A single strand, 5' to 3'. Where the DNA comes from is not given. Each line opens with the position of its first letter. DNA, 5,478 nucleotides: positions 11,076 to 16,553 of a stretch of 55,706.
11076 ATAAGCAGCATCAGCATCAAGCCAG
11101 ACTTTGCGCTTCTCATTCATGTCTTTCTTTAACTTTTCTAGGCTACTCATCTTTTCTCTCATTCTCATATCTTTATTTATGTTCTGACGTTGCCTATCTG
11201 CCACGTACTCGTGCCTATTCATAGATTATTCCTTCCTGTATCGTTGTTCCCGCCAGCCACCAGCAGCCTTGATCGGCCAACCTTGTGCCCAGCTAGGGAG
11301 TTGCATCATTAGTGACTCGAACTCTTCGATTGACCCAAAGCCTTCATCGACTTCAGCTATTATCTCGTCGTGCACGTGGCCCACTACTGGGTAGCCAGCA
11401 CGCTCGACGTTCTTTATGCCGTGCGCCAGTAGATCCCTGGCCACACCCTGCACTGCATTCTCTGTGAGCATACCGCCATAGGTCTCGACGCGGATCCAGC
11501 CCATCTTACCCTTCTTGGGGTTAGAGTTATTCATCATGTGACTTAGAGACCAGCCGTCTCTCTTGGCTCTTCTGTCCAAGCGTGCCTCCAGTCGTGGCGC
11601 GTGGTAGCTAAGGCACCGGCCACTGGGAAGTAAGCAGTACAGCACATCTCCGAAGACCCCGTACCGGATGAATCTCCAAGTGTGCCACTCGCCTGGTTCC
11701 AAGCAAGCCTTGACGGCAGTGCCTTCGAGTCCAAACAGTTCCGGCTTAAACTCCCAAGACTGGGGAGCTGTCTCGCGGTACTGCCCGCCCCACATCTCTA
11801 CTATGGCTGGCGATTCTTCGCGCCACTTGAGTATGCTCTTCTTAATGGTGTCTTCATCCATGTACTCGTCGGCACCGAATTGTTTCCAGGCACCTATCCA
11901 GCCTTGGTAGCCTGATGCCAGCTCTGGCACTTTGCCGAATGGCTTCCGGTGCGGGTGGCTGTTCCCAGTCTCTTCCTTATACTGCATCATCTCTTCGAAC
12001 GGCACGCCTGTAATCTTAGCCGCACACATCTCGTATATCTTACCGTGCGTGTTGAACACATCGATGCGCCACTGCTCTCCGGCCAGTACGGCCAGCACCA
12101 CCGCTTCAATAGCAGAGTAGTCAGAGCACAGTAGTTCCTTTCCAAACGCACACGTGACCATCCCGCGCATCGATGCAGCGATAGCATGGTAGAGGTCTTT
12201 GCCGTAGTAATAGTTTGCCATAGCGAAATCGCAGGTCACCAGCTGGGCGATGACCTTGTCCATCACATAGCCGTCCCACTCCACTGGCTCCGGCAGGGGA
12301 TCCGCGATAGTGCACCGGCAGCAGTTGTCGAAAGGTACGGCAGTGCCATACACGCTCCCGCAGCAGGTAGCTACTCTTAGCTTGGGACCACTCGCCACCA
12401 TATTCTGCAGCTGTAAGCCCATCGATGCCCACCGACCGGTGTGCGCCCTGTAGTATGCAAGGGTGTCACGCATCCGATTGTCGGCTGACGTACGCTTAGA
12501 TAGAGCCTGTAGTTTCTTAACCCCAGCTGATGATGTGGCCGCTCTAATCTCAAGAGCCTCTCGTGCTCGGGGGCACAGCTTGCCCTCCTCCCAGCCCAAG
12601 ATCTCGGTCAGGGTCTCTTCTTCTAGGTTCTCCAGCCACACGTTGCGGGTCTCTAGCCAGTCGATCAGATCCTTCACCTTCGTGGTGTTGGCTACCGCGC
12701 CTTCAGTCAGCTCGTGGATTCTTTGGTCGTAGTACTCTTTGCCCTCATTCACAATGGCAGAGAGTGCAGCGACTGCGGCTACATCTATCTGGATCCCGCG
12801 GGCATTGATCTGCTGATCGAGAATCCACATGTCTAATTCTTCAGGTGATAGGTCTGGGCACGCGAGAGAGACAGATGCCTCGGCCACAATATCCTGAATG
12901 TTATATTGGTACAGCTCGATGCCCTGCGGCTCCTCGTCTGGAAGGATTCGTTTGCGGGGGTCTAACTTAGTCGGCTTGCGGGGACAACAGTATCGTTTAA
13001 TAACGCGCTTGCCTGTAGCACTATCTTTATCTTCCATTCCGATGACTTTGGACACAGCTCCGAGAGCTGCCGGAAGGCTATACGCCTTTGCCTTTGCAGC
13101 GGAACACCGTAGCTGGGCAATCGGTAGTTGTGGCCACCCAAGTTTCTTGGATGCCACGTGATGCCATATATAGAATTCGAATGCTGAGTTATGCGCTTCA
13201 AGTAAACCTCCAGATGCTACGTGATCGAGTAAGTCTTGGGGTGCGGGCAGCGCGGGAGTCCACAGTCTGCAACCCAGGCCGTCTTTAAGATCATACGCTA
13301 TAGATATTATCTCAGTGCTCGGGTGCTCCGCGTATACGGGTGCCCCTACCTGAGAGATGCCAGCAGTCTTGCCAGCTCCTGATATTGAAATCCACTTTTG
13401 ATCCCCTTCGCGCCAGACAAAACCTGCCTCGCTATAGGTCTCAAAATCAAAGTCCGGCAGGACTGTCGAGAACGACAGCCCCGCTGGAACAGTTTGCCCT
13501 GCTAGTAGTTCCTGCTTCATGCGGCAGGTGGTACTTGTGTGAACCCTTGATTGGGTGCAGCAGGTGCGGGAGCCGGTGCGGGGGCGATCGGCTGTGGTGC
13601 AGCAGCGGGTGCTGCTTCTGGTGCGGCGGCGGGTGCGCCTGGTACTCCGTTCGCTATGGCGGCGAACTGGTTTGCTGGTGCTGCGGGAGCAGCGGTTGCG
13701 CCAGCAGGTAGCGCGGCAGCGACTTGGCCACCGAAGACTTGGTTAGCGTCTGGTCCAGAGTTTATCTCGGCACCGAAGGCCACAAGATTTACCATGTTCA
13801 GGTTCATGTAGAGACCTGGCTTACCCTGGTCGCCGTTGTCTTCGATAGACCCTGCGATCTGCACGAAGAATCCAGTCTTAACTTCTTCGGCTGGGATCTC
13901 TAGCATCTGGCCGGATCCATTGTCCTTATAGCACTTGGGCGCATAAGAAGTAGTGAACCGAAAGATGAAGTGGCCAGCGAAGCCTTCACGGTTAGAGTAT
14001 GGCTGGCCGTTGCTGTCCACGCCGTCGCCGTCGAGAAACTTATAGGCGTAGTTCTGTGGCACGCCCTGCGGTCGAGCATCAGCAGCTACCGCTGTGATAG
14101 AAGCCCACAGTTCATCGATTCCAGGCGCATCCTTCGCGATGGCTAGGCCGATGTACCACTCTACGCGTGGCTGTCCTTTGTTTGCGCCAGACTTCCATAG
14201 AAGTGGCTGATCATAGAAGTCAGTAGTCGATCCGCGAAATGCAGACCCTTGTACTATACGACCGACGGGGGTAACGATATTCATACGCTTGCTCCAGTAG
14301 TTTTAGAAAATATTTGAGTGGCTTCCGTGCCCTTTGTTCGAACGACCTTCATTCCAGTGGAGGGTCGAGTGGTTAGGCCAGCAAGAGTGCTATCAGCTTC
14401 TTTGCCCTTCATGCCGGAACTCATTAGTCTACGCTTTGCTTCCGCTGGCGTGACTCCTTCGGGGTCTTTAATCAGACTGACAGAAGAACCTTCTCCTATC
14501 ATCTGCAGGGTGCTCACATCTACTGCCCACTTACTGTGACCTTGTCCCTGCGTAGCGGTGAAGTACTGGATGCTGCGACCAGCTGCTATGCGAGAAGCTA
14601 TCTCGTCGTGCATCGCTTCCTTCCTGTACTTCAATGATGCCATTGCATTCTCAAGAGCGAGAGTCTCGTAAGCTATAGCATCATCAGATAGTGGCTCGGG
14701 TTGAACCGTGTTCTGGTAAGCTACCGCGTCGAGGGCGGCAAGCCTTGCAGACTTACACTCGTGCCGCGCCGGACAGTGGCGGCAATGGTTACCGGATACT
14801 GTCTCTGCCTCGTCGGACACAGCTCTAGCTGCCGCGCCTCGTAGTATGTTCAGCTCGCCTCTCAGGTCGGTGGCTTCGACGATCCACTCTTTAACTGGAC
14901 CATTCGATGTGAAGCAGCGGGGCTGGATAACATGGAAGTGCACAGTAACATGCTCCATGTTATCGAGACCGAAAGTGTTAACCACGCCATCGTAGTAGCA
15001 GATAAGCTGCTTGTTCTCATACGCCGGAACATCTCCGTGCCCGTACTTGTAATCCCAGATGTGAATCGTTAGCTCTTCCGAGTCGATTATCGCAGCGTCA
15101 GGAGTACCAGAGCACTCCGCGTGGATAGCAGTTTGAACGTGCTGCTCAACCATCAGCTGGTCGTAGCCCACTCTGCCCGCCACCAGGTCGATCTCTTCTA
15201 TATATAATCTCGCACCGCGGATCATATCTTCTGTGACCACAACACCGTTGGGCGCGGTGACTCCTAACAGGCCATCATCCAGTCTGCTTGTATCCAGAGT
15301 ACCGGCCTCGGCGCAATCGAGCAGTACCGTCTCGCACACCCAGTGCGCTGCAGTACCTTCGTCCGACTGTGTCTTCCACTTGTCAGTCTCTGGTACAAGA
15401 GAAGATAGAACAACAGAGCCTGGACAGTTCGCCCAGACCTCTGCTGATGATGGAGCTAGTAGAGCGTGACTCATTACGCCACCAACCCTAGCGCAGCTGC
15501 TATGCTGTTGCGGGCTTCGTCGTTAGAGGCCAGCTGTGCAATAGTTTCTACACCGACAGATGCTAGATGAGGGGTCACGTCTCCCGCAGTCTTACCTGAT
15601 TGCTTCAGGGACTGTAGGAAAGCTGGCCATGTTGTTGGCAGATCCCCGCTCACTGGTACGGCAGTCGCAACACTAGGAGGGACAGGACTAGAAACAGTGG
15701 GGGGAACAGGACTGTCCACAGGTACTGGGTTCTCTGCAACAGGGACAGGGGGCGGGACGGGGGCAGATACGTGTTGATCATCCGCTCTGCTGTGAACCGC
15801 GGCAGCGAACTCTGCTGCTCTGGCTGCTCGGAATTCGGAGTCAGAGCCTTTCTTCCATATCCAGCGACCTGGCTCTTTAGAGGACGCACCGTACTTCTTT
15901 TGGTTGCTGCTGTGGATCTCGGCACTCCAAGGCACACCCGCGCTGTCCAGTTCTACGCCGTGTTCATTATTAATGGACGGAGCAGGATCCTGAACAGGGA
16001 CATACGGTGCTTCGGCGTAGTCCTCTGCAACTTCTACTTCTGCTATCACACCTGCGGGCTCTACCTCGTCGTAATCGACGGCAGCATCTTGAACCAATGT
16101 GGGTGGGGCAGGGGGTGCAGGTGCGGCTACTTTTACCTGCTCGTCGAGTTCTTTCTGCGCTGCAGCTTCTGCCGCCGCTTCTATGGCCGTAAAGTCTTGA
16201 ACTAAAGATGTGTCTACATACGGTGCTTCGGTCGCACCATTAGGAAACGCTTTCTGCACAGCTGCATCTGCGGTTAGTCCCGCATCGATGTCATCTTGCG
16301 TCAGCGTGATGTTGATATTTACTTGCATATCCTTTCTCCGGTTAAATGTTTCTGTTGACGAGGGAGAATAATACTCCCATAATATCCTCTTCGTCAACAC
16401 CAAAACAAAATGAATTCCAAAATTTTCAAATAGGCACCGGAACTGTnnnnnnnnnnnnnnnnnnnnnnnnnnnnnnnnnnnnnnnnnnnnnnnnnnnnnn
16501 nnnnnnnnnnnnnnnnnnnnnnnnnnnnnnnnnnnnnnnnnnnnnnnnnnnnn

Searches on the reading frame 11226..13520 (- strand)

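Call 14: search_protein_families(library=phrogs, proteins=[window:11226-13520:-], max_evalue=0.001)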
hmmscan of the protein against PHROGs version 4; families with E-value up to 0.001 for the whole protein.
window:11226-13520:- (764 aa): 3 families
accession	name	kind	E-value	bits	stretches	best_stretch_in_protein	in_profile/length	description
phrog_17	-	DNA, RNA and nucleotide metabolism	1.2e-77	263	1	24-761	675-1230/1445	DNA polymerase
phrog_10285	-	DNA, RNA and nucleotide metabolism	3.6e-52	178.4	2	617-763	185-320/321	DNA polymerase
phrog_7766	-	DNA, RNA and nucleotide metabolism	3.7e-36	125.3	1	569-764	7-186/186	DNA polymerase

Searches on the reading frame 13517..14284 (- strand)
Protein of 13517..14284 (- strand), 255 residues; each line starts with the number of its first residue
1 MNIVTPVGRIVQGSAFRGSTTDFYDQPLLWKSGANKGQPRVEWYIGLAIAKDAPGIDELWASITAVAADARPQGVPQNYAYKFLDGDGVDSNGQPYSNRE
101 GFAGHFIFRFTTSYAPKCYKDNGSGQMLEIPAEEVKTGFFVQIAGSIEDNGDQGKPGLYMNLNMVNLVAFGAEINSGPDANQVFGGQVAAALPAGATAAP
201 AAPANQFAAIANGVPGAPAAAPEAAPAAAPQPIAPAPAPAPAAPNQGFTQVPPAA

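Call 55: search_protein_families(library=phrogs, proteins=[window:13517-14284:-], max_evalue=0.001)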
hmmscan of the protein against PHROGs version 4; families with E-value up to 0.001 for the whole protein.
window:13517-14284:- (255 aa): 1 family
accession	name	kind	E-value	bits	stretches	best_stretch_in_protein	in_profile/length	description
phrog_7011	-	DNA, RNA and nucleotide metabolism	5.8e-63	214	1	2-253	6-266/303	Gp2.5-like ssDNA binding protein and ssDNA annealing protein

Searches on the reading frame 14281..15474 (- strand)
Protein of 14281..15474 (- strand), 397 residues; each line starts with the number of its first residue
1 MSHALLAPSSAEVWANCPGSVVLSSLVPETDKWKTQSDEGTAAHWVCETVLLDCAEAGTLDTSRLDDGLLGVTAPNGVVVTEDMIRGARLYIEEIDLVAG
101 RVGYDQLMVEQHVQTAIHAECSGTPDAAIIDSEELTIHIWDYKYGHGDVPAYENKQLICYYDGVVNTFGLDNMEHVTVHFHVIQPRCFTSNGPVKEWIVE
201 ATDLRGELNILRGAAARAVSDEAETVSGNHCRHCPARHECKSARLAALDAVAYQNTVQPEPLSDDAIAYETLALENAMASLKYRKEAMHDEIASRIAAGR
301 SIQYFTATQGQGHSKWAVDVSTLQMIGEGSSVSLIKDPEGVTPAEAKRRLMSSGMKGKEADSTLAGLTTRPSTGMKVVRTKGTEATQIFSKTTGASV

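Call 14: search_protein_families(library=phrogs, proteins=[window:14281-15474:-], max_evalue=0.001)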
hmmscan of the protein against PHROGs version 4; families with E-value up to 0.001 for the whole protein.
window:14281-15474:- (397 aa): 2 families
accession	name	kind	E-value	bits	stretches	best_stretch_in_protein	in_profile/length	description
phrog_69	-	DNA, RNA and nucleotide metabolism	2.3e-56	192.8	1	1-380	85-458/501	exonuclease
phrog_3953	-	DNA, RNA and nucleotide metabolism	1.4e-14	55.2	1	2-194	12-159/186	exonuclease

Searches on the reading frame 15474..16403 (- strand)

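Call 55: search_protein_families(library=phrogs, proteins=[window:15474-16403:-], max_evalue=0.001)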
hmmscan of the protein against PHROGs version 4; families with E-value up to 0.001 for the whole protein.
window:15474-16403:- (309 aa): 1 family
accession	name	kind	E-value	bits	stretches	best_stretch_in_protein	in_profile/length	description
phrog_11133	-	unknown function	0.00017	22.4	0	70-294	77-303/320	-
